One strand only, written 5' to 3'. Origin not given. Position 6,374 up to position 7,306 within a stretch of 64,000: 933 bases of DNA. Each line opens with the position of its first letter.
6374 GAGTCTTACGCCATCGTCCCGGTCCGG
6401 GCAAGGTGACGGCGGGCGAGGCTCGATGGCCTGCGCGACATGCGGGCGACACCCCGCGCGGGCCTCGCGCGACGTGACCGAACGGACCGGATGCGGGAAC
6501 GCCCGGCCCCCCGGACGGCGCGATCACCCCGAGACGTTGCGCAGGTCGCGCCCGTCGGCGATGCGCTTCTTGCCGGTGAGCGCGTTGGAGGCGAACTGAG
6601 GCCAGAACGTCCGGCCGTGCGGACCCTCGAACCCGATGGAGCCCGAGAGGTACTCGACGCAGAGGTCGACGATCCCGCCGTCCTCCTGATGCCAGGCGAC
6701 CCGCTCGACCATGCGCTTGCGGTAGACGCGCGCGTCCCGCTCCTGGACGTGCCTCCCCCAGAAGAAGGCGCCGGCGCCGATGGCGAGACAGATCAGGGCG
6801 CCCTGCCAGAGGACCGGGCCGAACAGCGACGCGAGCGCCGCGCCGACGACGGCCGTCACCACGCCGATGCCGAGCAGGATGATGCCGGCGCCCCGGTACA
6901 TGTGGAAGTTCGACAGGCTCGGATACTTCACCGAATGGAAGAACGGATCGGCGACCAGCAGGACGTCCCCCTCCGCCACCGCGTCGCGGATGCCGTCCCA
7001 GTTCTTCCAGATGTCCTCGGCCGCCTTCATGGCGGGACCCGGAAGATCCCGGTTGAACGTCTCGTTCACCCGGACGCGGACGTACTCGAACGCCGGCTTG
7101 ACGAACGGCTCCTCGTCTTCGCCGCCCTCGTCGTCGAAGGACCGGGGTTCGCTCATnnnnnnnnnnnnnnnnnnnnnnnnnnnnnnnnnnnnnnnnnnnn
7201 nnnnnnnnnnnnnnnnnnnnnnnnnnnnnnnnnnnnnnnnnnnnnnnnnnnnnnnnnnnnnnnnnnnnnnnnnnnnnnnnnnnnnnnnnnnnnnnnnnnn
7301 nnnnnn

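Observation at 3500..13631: xsc-pta linked co-directionally to a tightly coupled beta-oxidation-like operon with a DmdC-type ACAD and a family III CoA-transferase, and no taurine genes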

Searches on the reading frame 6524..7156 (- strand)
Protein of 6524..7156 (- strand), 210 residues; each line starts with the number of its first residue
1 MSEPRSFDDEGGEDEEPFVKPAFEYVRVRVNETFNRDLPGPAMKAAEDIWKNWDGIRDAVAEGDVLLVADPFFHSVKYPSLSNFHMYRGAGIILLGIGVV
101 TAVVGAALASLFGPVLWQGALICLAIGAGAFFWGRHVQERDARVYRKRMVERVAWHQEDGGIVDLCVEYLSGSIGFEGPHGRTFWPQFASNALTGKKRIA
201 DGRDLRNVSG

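Call 5: search_protein_families(library=pfam, proteins=[window:6524-7156:-], max_evalue=0.01)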
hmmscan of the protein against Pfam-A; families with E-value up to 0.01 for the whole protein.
window:6524-7156:- (210 aa): 0 families

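Call 6: search_protein_families(library=ncbifam, proteins=[window:6524-7156:-], max_evalue=0.001)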
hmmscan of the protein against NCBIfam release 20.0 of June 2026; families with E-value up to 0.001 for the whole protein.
window:6524-7156:- (210 aa): 0 families

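Call 48: find_related_loci(query=window:6524-7156:-, collection=metagenome_contigs, flank=10000)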
Query window:6524-7156:- (210 aa) in metagenome_contigs; peptide patterns used: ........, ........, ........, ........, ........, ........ (x = any residue, [..] = any of these).
109 stretches matched a pattern; 4 encode a relative of the query (tblastn E <= 1e-3); 4 distinct loci.
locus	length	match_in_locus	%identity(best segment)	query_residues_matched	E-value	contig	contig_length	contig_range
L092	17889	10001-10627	85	1-209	1e-122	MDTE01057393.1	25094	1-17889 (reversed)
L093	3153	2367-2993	80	1-209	5e-121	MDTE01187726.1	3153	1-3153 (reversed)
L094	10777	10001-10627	78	1-209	5e-116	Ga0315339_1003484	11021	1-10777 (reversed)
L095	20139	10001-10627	78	1-209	1e-115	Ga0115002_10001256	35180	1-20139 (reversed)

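Call 58: search_protein_representatives(protein=window:6524-7156:-)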
Query: 210 residues. Proteins with E-value up to 0.001 (for the whole library): 50; up to 1e-10: 16; up to 1e-30: 2. The best 50 are listed.
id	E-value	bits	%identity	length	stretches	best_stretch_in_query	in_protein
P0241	6.1e-120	415.2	84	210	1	1-209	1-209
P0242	5.3e-71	255.2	84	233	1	1-137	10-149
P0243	1.1e-20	90.6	29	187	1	19-197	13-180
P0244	6.7e-18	81.5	27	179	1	21-201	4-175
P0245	2.8e-17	79.5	30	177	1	32-197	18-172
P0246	1.3e-15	74.0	29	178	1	36-197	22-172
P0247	1.4e-15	73.9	26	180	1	23-202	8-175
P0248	4.7e-15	72.3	28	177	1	20-197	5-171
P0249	8.0e-15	71.5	27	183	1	19-195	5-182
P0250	2.1e-14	70.1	28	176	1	20-197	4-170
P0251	7.7e-14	68.3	27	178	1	19-198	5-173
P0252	1.0e-13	67.8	27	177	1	20-196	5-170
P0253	1.1e-12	64.4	26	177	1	23-196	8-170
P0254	1.2e-11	61.1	27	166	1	21-174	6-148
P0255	2.2e-11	60.2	32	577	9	122-156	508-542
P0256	4.3e-11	59.3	29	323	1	12-198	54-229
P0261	1.3e-08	51.2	26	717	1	29-199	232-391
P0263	5.3e-08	49.2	26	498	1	28-197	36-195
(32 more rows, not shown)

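Call 59: search_protein_families(library=pfam, proteins=[P0243, P0244, P0245, P0247, P0249, P0256, P0261, P0263], max_evalue=0.01)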
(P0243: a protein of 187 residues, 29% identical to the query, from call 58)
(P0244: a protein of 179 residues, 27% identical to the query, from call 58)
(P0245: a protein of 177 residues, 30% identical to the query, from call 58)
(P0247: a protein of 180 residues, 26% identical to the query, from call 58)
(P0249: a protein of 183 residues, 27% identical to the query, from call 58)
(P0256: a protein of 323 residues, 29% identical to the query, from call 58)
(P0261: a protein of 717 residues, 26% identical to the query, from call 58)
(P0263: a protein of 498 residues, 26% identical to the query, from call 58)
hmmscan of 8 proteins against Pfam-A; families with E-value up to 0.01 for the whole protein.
P0243 (187 aa): 0 families

P0244 (179 aa): 0 families

P0245 (177 aa): 1 family
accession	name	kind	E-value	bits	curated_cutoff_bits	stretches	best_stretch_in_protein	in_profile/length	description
PF13886.12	TM7S3_TM198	-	0.0089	16.2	29.2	0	49-113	31-96/199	TM7S3/TM198-like domain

P0247 (180 aa): 0 families

P0249 (183 aa): 0 families

P0256 (323 aa): 3 families
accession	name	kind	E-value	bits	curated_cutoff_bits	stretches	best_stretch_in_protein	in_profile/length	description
PF24463.1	DUF7577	-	2.2e-05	24.4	28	1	2-25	4-27/27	Domain of unknown function (DUF7577)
PF13240.11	Zn_Ribbon_1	-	2.4e-05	24.4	25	1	2-24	1-23/23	zinc-ribbon domain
PF12773.13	DZR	-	0.0026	18.3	27.3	1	3-25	1-23/45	Double zinc ribbon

P0261 (717 aa): 13 families
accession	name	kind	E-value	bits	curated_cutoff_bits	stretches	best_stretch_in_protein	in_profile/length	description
PF14903.11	WG_beta_rep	-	1.8e-87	287.3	25.6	7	489-523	1-35/35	WG containing repeat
PF07719.23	TPR_2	-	3.4e-12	45.9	27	0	86-119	1-34/34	Tetratricopeptide repeat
PF13181.12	TPR_8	-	3e-10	39.9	25.7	1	87-119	2-34/34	Tetratricopeptide repeat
PF00515.34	TPR_1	-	3.4e-09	36.6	27.8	0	121-149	2-30/34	Tetratricopeptide repeat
PF13428.12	TPR_14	-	1.3e-07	32.1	23.5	0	87-127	2-42/44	Tetratricopeptide repeat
PF13424.12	TPR_12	-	3.6e-06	27.5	30.1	1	125-187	8-74/77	Tetratricopeptide repeat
PF13176.12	TPR_7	-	7.9e-05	22.9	27.9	0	123-151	2-30/36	Tetratricopeptide repeat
PF14559.12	TPR_19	-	8.7e-05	23.2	25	0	84-120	23-59/68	Tetratricopeptide repeat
PF13414.12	TPR_11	-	0.00043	20.4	26.8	0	95-134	3-42/42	TPR repeat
PF13432.12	TPR_16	-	0.0034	18.2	32.7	0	92-147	3-58/65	Tetratricopeptide repeat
PF13374.12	TPR_10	-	0.0034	17.8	27.5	0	125-149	7-31/42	Tetratricopeptide repeat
PF13371.12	TPR_9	-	0.0047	17.3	35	0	94-158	3-67/73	Tetratricopeptide repeat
PF13431.12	TPR_17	-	0.006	17.2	24.4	0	110-139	3-32/34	Tetratricopeptide repeat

P0263 (498 aa): 1 family
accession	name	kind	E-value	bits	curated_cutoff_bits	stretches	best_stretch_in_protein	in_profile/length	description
PF06881.16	Elongin_A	-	0.0029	18.5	29.8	0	421-460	13-47/105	RNA polymerase II transcription factor SIII (Elongin) subunit A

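Call 60: find_homologous_proteins(query=window:6524-7156:-, max_evalue=0.001)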
Query window:6524-7156:- (210 aa): 26 proteins with E <= 0.001 among 941 candidates.
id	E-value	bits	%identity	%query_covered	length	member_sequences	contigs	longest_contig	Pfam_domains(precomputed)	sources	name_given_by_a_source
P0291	2.1e-139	481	99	100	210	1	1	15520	-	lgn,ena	-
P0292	3.1e-139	480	99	100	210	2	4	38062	-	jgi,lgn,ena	-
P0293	9.4e-139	478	99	99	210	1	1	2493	-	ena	-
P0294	5.0e-138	476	99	100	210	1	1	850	-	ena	-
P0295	2.0e-137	474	99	99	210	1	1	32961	-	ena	-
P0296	5.1e-136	469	97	100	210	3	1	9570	-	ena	-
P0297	3.3e-125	434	91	100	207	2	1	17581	-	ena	-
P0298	5.2e-125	433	90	100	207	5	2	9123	-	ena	-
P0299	9.9e-125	433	90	100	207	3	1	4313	-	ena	-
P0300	1.8e-119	415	84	100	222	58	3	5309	-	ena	-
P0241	1.9e-119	415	84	100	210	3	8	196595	-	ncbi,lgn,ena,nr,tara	ncbi:MAG: hypothetical protein CL569_17245 [Alphaproteobacteria bacterium]|nr:hypothetical protein [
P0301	3.0e-115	402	82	100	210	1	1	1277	-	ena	-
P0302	1.1e-114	400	80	100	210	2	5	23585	-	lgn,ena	-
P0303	1.7e-114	399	82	100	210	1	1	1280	-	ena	-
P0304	2.8e-114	398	81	100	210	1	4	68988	-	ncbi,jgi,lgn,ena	jgi:hypothetical protein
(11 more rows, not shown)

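Call 61: find_encoding_contigs(protein=P0297, flank=10000, max_places=3)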
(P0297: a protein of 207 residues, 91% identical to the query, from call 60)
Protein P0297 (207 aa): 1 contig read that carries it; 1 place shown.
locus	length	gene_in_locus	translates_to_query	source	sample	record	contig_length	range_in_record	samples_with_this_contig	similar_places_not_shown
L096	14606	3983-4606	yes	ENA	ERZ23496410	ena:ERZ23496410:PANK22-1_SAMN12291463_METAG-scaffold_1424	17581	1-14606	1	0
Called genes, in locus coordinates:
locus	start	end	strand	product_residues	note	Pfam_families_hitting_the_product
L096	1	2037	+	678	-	?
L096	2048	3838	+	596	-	PF02771:Acyl-CoA_dh_N, PF02770:Acyl-CoA_dh_M, PF00441:Acyl-CoA_dh_1, PF22924:ACOX_C_alpha1 (weak), PF12806:Acyl-CoA_dh_C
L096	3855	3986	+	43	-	-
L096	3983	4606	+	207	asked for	-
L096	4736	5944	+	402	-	PF00108:Thiolase_N, PF02803:Thiolase_C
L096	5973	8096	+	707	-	PF00378:ECH_1, PF16113:ECH_2, PF02737:3HCDH_N, PF00725:3HCDH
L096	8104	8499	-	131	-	PF12844:HTH_19, PF13560:HTH_31, PF01381:HTH_3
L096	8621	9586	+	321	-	PF04055:Radical_SAM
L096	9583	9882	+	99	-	-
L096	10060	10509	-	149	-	PF13622:4HBT_3 (weak), PF03061:4HBT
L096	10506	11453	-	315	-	PF00892:EamA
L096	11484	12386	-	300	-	PF00561:Abhydrolase_1, PF12697:Abhydrolase_6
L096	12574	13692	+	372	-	PF05222:AlaDh_PNT_N, PF01262:AlaDh_PNT_C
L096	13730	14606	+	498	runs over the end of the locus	PF00171:Aldedh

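Call 62: find_encoding_contigs(protein=P0298, flank=10000, max_places=3)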
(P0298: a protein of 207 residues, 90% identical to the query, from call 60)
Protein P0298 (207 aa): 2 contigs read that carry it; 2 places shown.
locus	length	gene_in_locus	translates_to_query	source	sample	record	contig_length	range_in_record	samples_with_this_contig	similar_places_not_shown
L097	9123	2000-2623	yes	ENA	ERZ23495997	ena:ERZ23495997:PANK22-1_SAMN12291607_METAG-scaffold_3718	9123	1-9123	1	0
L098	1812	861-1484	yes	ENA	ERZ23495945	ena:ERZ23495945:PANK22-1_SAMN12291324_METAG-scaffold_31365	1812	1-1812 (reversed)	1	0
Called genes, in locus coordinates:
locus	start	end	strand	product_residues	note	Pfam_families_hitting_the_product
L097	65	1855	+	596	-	PF02771:Acyl-CoA_dh_N, PF02770:Acyl-CoA_dh_M, PF00441:Acyl-CoA_dh_1, PF22924:ACOX_C_alpha1 (weak), PF12806:Acyl-CoA_dh_C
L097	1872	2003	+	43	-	-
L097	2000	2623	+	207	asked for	-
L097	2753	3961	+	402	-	PF00108:Thiolase_N, PF02803:Thiolase_C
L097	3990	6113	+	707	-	PF00378:ECH_1, PF16113:ECH_2, PF02737:3HCDH_N, PF00725:3HCDH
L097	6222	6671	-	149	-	PF13622:4HBT_3 (weak), PF03061:4HBT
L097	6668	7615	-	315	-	PF00892:EamA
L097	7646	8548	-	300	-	PF00561:Abhydrolase_1, PF12697:Abhydrolase_6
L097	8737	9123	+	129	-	?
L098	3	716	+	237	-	?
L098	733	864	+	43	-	-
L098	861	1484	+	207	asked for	-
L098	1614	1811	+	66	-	?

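Call 63: find_encoding_contigs(protein=P0292, flank=10000, max_places=4)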
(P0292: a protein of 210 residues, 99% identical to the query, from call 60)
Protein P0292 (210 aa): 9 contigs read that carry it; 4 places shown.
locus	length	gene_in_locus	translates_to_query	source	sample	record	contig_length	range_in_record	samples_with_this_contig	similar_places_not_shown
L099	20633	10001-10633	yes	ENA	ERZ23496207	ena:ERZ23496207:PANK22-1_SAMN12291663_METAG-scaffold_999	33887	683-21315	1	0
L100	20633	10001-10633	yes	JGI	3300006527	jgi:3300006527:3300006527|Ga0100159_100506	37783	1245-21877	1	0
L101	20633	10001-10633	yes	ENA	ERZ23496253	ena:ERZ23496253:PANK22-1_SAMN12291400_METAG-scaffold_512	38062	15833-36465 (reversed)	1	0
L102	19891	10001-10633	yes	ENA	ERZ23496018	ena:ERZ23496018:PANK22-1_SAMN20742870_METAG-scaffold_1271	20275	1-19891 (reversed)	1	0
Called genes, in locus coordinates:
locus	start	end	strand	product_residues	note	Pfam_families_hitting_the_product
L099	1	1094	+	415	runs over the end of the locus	PF13433:Peripla_BP_5, PF13458:Peripla_BP_6, PF01094:ANF_receptor, PF13433:Peripla_BP_5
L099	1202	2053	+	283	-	PF00892:EamA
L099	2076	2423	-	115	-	PF00903:Glyoxalase, PF18029:Glyoxalase_6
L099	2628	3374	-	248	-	PF02683:DsbD_TM, PF13386:DsbD_2 (weak)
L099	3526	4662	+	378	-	PF00108:Thiolase_N, PF02803:Thiolase_C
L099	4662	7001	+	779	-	PF02737:3HCDH_N, PF00725:3HCDH, PF00378:ECH_1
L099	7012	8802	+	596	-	PF02771:Acyl-CoA_dh_N, PF02770:Acyl-CoA_dh_M, PF00441:Acyl-CoA_dh_1, PF12806:Acyl-CoA_dh_C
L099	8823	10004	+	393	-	PF02515:CoA_transf_3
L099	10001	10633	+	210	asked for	-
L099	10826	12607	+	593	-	PF02776:TPP_enzyme_N, PF00205:TPP_enzyme_M, PF02775:TPP_enzyme_C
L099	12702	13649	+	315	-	PF01515:PTA_PTB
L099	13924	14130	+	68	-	-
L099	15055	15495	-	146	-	PF12172:zf-ChsH2, PF01796:OB_ChsH2_C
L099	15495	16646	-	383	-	PF22691:Thiolase_C_1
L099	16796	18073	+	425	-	PF04412:AcnX, PF28403:AcnX_2nd, PF28406:AcnX_3rd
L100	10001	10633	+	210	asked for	-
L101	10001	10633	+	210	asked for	-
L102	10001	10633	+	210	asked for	-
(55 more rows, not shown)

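Call 73: predict_structure(alignment_id=A2)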
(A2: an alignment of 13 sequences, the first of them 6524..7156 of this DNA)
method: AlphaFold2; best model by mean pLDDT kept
length: 210 residues; sequences in the alignment: 13
mean_pLDDT: 82.8   pTM: 0.73
mean pLDDT of the five models: 82.8, 78.7, 75.7, 73.5, 72.9
residues with pLDDT >= 90: 103; 70-90: 72; 50-70: 18; < 50: 17
segments of 3 or more residues with pLDDT < 50: 1-14, 208-210
pLDDT, mean of each block of 10 residues (from residue 1): 36 58 94 94 95 92 91 84 87 92 84 83 94 92 92 75 93 89 87 73 51
secondary structure, 60 per line:
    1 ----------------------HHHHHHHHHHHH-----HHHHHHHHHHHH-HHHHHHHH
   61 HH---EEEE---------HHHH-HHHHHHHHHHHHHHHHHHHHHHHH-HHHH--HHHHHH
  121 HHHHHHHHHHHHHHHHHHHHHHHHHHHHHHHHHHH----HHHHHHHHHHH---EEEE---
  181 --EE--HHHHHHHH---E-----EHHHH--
elements in order: H23-34 H40-51 H53-62 E66-69 H79-82 H84-107 H109-112 H115-155 H160-170 E174-177 H187-194 H205-208

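Call 75: fold_search(model_id=the predicted structure, library=pdb)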
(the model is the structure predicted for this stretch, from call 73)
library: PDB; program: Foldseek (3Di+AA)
matches with E <= 10: 136; with E <= 0.001: 0
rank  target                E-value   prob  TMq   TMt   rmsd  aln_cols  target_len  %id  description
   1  7a0g_BBB              1.4e-01  0.38  0.21  0.15  19.6       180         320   19  Structure of the SmhB pore of the tripartite alpha-pore forming toxin, Smh, from Serratia marcescens. (released 2021-03-31)
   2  7a0g_DDD              1.8e-01  0.94  0.30  0.21  18.1       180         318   16  Structure of the SmhB pore of the tripartite alpha-pore forming toxin, Smh, from Serratia marcescens. (released 2021-03-31)
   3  7a0g_HHH              1.8e-01  0.93  0.31  0.21  17.9       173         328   17  Structure of the SmhB pore of the tripartite alpha-pore forming toxin, Smh, from Serratia marcescens. (released 2021-03-31)
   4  7a0g_III              2.6e-01  0.87  0.28  0.20  18.4       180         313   16  Structure of the SmhB pore of the tripartite alpha-pore forming toxin, Smh, from Serratia marcescens. (released 2021-03-31)
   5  6h2f_D                2.9e-01  0.91  0.29  0.19  16.1       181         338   16  Structure of the pre-pore AhlB of the tripartite alpha-pore forming toxin, AHL, from Aeromonas hydrophila. (released 2019-07-10)
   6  7a0g_AAA              3.0e-01  0.28  0.21  0.15  19.2       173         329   18  Structure of the SmhB pore of the tripartite alpha-pore forming toxin, Smh, from Serratia marcescens. (released 2021-03-31)
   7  6h2f_B                4.1e-01  0.87  0.31  0.20  17.6       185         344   16  Structure of the pre-pore AhlB of the tripartite alpha-pore forming toxin, AHL, from Aeromonas hydrophila. (released 2019-07-10)
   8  7a0g_EEE              4.1e-01  0.20  0.20  0.14  19.4       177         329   18  Structure of the SmhB pore of the tripartite alpha-pore forming toxin, Smh, from Serratia marcescens. (released 2021-03-31)
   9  7a0g_FFF              4.5e-01  0.87  0.31  0.21  15.8       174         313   15  Structure of the SmhB pore of the tripartite alpha-pore forming toxin, Smh, from Serratia marcescens. (released 2021-03-31)
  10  6h2f_A                4.5e-01  0.33  0.25  0.18  17.4       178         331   11  Structure of the pre-pore AhlB of the tripartite alpha-pore forming toxin, AHL, from Aeromonas hydrophila. (released 2019-07-10)
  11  9ijm_C                6.1e-01  0.20  0.22  0.22  14.4       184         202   12  Bacterial flagellar sodium-driven stator PomA5PomB2 with 100 mM NaCl and 0.1 mM phenamil (released 2025-01-01)
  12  6h2f_C                6.4e-01  0.82  0.32  0.21  12.5       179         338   12  Structure of the pre-pore AhlB of the tripartite alpha-pore forming toxin, AHL, from Aeromonas hydrophila. (released 2019-07-10)
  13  7p3r_A                6.7e-01  0.54  0.27  0.18  17.9       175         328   10  Helical structure of the toxin MakA from Vibrio cholera (released 2022-02-23)
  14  8zyv_C                6.7e-01  0.28  0.24  0.24  11.2       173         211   14  Bacterial flagellar sodium-driven stator PomA5PomB2 with 100 mM NaCl (released 2025-01-01)
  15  6h2f_J                7.1e-01  0.77  0.32  0.20  17.4       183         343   15  Structure of the pre-pore AhlB of the tripartite alpha-pore forming toxin, AHL, from Aeromonas hydrophila. (released 2019-07-10)
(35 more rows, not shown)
